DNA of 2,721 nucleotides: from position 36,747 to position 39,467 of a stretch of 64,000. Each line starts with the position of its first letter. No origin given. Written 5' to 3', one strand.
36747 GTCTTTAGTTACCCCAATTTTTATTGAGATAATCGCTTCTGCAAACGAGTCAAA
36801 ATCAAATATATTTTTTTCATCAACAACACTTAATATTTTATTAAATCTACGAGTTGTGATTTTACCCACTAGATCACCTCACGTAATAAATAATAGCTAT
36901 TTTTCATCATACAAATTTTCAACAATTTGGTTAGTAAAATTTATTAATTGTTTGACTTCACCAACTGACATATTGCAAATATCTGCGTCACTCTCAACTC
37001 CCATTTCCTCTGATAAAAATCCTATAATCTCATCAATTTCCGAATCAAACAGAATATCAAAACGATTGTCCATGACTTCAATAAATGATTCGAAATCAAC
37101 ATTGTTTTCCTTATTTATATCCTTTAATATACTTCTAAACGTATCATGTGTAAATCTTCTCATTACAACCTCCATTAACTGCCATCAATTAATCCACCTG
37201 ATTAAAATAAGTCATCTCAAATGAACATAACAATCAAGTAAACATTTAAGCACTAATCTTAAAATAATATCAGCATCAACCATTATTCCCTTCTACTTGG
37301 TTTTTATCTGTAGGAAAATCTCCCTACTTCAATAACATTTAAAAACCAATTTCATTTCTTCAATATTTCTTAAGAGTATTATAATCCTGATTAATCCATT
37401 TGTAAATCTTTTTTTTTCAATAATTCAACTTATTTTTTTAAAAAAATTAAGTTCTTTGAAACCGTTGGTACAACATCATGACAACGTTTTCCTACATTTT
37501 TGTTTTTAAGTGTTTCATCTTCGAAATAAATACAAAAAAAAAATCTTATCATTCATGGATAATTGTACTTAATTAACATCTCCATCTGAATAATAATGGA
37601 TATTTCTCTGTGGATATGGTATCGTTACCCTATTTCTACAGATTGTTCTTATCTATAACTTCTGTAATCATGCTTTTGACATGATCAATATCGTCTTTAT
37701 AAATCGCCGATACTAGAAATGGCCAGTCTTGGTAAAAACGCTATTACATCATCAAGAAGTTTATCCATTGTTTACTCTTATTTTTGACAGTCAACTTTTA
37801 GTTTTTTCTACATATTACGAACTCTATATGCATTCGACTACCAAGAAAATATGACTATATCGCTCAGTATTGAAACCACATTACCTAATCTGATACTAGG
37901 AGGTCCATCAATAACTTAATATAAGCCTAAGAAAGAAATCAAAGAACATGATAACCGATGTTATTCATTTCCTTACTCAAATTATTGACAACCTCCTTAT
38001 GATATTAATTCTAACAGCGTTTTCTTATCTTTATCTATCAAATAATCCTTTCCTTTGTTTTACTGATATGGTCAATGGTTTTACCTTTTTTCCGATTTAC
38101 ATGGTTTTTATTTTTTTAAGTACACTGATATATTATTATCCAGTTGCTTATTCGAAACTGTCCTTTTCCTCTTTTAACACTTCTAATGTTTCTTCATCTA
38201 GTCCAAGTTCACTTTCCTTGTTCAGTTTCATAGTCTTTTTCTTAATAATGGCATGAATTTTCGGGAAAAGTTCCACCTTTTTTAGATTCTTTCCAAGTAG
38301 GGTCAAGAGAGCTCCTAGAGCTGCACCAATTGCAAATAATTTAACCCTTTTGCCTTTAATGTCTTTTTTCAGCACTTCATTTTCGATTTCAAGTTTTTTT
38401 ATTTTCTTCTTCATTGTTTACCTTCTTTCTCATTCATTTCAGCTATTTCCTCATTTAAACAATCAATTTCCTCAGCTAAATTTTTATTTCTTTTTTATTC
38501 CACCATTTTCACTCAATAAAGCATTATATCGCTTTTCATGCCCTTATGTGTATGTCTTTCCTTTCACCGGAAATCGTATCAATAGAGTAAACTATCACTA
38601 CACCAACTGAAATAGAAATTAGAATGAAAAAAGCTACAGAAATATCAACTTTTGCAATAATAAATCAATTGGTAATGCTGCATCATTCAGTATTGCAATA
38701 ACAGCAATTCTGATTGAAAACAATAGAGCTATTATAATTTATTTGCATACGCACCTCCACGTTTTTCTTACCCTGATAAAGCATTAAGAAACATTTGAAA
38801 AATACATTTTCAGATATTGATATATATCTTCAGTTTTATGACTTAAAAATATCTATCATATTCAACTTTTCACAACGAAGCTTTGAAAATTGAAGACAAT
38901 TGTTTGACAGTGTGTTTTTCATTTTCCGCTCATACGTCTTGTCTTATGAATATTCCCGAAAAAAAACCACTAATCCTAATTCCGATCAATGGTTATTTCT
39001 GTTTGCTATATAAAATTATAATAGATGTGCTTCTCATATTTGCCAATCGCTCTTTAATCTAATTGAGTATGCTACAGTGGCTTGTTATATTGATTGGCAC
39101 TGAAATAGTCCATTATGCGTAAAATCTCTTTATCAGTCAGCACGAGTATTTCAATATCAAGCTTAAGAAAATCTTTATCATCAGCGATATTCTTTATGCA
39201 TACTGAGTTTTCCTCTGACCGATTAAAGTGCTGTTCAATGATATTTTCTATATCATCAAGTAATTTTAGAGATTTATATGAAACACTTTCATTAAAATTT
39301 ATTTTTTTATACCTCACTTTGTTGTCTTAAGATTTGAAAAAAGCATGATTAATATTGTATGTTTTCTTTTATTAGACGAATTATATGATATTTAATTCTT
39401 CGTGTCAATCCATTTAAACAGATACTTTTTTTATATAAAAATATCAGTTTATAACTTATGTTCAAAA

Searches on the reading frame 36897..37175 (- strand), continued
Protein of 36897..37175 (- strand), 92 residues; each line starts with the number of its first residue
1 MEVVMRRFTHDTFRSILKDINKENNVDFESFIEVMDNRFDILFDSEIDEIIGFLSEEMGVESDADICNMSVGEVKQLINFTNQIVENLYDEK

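Call 93: list_cluster_members(proteins=[P0002, P0003, P0008, P0009, P0013, P0016, P0021, P0022, P0027, P0033])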
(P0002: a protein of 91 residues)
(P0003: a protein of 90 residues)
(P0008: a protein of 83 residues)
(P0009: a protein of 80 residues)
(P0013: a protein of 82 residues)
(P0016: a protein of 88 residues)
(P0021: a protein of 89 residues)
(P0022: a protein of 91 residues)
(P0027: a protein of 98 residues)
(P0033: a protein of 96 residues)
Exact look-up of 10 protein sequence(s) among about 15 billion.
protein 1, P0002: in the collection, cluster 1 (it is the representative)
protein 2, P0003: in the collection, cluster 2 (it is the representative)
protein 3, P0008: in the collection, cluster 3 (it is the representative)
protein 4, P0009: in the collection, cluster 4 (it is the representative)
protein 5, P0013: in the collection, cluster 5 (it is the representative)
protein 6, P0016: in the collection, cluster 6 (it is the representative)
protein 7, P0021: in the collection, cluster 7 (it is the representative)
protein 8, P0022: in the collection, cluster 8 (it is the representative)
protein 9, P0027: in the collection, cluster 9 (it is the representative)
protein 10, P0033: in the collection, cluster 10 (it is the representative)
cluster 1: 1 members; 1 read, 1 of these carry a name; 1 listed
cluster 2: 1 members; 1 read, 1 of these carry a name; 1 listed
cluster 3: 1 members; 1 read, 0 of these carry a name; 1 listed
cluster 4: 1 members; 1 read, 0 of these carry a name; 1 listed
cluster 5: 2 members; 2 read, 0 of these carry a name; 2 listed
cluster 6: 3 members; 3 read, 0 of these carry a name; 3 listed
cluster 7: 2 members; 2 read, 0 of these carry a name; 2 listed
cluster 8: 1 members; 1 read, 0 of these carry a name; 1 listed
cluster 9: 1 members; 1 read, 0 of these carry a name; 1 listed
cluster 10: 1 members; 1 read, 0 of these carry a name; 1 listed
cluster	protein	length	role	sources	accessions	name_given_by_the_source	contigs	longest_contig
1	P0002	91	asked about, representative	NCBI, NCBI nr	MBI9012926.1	MAG: hypothetical protein JEZ08_11895 [Clostridiales bacterium] | hypothetical protein [Clostridiales bacterium]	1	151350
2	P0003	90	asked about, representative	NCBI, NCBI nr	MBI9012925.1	MAG: hypothetical protein JEZ08_11890 [Clostridiales bacterium] | hypothetical protein [Clostridiales bacterium]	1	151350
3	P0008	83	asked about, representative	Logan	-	-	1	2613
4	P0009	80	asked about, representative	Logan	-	-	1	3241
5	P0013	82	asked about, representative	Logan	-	-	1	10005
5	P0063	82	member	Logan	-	-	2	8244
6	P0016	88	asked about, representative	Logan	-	-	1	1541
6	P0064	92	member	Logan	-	-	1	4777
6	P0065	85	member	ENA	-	-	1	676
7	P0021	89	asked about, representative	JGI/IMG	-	-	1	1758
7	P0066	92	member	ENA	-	-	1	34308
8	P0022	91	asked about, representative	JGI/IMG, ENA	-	-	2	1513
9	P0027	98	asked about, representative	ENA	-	-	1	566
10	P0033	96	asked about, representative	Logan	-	-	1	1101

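Call 94: find_encoding_contigs(protein=P0013, flank=6000, max_places=3)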
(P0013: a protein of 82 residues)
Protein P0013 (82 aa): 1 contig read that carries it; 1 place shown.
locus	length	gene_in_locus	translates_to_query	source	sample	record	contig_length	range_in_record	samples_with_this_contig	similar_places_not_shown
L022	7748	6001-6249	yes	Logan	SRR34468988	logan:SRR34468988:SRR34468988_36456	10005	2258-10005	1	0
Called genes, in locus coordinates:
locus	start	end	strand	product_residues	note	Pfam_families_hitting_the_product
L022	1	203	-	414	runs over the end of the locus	PF07690:MFS_1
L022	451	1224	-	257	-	PF00106:adh_short, PF13561:adh_short_C2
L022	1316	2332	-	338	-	PF00155:Aminotran_1_2, PF01212:Beta_elim_lyase, PF00266:Aminotran_5 (faint)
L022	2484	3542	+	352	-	PF01594:AI-2E_transport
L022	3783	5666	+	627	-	PF00120:Gln-synt_C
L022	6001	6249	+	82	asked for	-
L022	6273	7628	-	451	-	PF01554:MatE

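Call 104: predict_structure(alignment_id=A8)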
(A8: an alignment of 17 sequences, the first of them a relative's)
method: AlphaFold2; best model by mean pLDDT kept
length: 146 residues; sequences in the alignment: 17
mean_pLDDT: 74.8   pTM: 0.52
mean pLDDT of the five models: 74.8, 74.0, 73.8, 71.9, 68.8
residues with pLDDT >= 90: 11; 70-90: 70; 50-70: 64; < 50: 1
segments of 3 or more residues with pLDDT < 50: none
pLDDT, mean of each block of 10 residues (from residue 1): 77 87 89 83 89 89 87 83 65 56 65 67 64 57 57
secondary structure, 60 per line:
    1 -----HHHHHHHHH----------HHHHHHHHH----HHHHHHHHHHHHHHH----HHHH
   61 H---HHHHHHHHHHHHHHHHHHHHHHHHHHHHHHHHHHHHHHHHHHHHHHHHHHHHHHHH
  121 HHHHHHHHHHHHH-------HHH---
elements in order: H6-14 H25-33 H38-52 H57-61 H65-133

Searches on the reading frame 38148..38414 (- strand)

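Call 6: search_protein_families(library=pfam, proteins=[window:38148-38414:-], max_evalue=10)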
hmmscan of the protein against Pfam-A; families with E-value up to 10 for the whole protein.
window:38148-38414:- (88 aa): 1 family
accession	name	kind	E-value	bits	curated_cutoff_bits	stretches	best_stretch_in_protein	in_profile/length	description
PF24237.1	INO80E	-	0.057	14.2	27.8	1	1-29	9-37/48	INO80 complex subunit E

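Call 8: search_protein_families(library=phrogs, proteins=[window:38148-38414:-], max_evalue=1)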
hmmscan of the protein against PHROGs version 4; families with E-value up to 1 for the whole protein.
window:38148-38414:- (88 aa): 3 families
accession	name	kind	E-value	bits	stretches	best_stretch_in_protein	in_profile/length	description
phrog_16546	-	unknown function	0.027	15.8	1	2-49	5-49/86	-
phrog_2352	-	unknown function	0.12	13.5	1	3-22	2-21/52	-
phrog_19578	-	unknown function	0.12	13.2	1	61-83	27-49/62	-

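Call 9: search_protein_families(library=ncbifam, proteins=[window:38148-38414:-], max_evalue=1)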
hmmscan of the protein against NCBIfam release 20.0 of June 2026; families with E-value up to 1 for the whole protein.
window:38148-38414:- (88 aa): 0 families

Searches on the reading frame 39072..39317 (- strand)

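Call 6: search_protein_families(library=pfam, proteins=[window:39072-39317:-], max_evalue=10)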
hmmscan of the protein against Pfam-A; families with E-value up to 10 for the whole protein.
window:39072-39317:- (81 aa): 0 families

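Call 8: search_protein_families(library=phrogs, proteins=[window:39072-39317:-], max_evalue=1)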
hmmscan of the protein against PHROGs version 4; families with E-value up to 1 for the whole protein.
window:39072-39317:- (81 aa): 0 families

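Call 9: search_protein_families(library=ncbifam, proteins=[window:39072-39317:-], max_evalue=1)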
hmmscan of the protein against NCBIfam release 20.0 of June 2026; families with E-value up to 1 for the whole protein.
window:39072-39317:- (81 aa): 1 family
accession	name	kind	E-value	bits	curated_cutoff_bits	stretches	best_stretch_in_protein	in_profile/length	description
NF003982.0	PRK05471.1-1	equivalog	0.041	13.2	441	1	3-53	187-235/262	CDP-diacylglycerol diphosphatase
